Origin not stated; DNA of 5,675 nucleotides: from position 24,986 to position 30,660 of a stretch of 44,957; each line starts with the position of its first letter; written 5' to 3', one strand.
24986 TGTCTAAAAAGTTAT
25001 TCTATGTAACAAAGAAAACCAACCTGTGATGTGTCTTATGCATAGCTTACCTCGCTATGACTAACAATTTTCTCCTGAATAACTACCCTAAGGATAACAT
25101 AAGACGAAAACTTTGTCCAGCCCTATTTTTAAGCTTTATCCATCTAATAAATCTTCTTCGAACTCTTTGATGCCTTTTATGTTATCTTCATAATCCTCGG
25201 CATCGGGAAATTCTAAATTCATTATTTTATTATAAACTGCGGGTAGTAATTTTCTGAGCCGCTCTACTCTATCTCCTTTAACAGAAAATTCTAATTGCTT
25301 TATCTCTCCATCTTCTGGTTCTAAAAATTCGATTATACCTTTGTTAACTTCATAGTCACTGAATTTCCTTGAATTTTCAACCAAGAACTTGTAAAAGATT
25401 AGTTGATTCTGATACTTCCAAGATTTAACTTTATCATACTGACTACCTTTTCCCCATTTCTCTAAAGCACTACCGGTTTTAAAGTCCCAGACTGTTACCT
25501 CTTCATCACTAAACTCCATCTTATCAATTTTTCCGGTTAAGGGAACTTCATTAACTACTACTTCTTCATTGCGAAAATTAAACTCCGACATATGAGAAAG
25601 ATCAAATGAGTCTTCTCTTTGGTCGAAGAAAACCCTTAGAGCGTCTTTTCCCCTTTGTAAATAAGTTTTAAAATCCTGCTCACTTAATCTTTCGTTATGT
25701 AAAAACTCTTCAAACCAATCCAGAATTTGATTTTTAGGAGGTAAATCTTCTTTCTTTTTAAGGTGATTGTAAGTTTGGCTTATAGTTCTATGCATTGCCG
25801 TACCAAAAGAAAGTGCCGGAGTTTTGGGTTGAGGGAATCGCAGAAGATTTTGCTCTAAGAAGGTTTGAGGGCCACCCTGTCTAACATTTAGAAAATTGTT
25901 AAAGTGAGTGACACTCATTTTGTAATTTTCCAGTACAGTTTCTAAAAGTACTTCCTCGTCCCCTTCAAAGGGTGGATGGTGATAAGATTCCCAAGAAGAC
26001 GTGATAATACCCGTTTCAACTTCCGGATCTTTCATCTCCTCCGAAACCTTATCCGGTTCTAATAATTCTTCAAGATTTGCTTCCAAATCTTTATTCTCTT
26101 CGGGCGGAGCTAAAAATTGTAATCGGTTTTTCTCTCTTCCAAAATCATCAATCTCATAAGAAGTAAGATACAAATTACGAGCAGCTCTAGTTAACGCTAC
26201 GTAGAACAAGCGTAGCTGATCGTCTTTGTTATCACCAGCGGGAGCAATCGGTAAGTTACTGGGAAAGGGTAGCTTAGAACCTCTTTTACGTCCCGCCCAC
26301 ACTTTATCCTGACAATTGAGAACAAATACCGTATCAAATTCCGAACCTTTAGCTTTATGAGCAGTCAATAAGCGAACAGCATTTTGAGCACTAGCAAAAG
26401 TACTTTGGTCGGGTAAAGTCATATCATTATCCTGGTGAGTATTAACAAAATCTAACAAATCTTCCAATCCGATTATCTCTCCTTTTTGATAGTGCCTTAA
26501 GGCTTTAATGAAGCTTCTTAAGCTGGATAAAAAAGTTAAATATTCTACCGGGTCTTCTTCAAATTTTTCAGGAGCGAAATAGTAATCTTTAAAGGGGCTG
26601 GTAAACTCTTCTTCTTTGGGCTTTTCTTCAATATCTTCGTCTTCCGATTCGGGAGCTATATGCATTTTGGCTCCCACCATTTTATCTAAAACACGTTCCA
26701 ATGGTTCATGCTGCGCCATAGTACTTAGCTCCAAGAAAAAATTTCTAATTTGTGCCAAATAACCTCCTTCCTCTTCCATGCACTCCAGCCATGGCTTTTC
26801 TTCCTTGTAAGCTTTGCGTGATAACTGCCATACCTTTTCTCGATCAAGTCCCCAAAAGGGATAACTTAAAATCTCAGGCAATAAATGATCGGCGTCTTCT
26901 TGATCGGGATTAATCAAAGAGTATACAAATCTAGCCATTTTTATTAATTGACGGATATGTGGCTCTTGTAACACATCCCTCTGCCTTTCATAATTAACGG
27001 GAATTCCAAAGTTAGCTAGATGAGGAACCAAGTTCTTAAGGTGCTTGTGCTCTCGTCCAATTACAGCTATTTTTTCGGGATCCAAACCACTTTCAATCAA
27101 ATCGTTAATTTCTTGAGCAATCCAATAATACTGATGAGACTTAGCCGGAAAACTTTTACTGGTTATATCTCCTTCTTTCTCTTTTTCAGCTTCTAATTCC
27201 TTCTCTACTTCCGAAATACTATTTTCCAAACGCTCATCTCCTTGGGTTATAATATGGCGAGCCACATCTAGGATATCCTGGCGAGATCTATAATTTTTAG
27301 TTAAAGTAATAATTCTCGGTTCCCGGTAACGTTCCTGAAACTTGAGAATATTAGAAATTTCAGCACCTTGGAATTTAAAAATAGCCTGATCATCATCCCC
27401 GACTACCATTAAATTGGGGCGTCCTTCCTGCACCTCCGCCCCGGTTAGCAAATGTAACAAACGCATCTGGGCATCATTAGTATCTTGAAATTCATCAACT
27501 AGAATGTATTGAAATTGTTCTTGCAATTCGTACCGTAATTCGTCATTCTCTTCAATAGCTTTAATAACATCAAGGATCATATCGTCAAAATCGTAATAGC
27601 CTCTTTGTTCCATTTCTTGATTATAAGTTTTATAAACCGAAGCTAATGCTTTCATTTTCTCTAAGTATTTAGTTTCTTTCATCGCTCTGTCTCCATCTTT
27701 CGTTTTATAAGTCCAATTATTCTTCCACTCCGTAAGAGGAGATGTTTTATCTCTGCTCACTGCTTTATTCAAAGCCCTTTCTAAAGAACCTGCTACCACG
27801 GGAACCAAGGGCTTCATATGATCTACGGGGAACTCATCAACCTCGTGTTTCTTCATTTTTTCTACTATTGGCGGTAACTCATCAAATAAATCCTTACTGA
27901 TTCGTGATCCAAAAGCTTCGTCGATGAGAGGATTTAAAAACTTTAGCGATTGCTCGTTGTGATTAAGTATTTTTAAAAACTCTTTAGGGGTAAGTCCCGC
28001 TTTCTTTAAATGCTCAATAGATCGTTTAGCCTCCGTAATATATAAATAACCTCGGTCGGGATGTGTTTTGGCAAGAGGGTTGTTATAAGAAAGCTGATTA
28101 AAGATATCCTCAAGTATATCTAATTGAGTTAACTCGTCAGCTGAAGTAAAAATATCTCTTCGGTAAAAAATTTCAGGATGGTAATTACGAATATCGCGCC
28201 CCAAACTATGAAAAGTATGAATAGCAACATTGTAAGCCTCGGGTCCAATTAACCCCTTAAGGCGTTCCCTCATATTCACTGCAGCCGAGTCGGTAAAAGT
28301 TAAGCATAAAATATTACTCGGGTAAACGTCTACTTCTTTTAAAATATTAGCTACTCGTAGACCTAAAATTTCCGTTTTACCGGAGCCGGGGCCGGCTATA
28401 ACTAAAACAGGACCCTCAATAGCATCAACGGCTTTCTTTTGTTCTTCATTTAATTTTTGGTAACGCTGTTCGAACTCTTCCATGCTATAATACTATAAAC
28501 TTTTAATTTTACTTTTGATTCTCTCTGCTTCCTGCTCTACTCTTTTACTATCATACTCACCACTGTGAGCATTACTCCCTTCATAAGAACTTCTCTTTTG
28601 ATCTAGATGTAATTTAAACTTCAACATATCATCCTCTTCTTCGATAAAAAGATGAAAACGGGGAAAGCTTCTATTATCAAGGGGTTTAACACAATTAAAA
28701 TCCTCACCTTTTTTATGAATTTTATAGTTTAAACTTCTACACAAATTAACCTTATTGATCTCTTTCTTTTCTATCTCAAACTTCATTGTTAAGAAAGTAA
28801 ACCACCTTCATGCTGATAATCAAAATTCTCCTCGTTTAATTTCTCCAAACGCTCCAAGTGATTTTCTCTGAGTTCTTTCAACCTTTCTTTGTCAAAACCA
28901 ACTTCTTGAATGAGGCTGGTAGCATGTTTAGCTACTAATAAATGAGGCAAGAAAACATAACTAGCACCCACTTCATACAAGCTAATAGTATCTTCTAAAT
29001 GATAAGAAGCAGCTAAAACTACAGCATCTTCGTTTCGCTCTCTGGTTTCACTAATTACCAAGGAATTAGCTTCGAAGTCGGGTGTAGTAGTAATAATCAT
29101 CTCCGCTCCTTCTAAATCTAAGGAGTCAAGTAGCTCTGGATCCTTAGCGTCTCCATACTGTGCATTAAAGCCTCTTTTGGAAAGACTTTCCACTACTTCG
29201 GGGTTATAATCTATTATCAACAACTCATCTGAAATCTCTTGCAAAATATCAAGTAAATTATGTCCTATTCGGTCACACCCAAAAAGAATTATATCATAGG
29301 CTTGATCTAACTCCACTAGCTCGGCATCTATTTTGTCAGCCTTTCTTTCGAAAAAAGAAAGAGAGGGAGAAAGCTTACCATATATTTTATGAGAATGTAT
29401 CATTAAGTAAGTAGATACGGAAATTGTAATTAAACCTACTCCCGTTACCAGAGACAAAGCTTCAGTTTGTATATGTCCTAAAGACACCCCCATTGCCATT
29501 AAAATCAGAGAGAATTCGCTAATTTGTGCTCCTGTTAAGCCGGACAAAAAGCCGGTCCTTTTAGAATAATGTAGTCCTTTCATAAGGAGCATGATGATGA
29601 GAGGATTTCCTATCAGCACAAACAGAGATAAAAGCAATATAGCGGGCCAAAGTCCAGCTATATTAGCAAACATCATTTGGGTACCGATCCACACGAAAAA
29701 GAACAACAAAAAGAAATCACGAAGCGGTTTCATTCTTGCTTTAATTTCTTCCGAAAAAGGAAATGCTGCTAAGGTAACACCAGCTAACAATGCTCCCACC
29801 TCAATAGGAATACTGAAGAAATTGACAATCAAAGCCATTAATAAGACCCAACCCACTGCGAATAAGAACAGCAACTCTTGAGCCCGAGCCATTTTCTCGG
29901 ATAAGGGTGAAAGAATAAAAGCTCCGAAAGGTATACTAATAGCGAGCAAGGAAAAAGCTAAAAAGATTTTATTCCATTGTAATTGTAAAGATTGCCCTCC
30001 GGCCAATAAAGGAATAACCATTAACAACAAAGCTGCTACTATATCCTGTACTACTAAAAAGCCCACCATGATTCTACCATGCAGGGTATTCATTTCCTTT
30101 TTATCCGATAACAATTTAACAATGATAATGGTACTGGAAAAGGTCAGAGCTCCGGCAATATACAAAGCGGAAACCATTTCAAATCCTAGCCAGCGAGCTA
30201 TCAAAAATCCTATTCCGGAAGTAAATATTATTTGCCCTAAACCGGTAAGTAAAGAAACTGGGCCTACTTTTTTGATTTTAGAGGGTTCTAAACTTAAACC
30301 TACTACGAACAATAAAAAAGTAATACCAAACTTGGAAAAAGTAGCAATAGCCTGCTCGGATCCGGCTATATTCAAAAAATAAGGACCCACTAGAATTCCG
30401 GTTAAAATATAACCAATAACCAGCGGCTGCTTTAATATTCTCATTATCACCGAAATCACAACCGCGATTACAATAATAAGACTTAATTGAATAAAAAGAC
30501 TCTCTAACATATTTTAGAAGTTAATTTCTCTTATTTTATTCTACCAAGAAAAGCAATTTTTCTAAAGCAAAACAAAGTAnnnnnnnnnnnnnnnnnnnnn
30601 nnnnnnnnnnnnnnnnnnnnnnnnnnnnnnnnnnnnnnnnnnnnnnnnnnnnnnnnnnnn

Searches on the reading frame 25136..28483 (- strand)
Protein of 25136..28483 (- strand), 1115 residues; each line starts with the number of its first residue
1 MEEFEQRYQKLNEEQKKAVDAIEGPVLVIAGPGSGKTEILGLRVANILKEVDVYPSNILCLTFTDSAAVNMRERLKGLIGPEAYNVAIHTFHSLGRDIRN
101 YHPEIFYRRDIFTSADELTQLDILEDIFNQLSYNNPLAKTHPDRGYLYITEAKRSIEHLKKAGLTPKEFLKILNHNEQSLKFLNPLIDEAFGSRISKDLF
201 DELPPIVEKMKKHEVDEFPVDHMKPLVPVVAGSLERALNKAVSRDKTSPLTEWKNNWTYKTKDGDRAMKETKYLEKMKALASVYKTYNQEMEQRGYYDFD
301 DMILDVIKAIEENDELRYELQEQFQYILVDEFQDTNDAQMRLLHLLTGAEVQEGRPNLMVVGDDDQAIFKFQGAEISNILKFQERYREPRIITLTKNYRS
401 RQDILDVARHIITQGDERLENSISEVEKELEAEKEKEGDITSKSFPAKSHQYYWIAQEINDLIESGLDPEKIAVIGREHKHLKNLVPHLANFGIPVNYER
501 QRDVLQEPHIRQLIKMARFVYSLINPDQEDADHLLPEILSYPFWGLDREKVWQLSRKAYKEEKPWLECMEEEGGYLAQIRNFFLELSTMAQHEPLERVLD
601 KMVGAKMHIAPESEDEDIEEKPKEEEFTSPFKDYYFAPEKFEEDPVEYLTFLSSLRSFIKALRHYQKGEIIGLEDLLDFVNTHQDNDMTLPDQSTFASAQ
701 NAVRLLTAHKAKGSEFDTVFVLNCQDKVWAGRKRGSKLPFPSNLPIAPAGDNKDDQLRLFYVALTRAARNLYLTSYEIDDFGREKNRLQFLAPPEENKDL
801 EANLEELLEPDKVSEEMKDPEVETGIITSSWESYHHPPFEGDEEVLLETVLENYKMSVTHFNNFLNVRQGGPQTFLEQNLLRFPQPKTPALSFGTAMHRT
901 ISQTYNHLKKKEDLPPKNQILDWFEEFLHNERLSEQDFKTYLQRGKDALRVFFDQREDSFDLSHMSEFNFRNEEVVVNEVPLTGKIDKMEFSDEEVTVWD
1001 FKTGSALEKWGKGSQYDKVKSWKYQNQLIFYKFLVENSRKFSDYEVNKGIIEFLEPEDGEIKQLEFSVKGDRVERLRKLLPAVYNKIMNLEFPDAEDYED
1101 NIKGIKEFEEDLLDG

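Call 18: search_protein_families(library=pfam, proteins=[window:25136-28483:-], max_evalue=0.0001)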
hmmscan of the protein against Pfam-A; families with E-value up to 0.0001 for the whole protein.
window:25136-28483:- (1115 aa): 6 families
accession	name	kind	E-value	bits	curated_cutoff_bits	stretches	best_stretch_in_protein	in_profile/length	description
PF00580.27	UvrD-helicase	-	4.1e-69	233.7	23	1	11-386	1-270/271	UvrD/REP helicase N-terminal domain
PF13361.12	UvrD_C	-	1.6e-30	107.1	25.6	1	392-776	1-348/350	UvrD-like helicase C-terminal domain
PF13245.12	AAA_19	-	1.1e-19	71.4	25.1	1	15-371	1-133/134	AAA domain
PF12705.13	PDDEXK_1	-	1.1e-12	48.9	22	1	875-1093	17-230/247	PD-(D/E)XK nuclease superfamily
PF13538.12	UvrD_C_2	-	1.3e-10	41.4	27.4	0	703-723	2-22/52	UvrD-like helicase C-terminal domain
PF13604.12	AAA_30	-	4.8e-06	26.9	27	0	10-75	1-66/191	AAA domain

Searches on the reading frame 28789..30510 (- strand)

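Call 18: search_protein_families(library=pfam, proteins=[window:28789-30510:-], max_evalue=0.0001)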
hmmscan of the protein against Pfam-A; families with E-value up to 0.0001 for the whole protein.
window:28789-30510:- (573 aa): 2 families
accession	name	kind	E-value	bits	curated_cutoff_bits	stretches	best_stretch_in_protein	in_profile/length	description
PF00999.27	Na_H_Exchanger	-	8.4e-56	189.9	26.2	1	14-366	2-370/375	Sodium/hydrogen exchanger, transmembrane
PF02254.24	TrkA_N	-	5.5e-21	75.5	23.8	1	407-522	1-116/116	TrkA-N domain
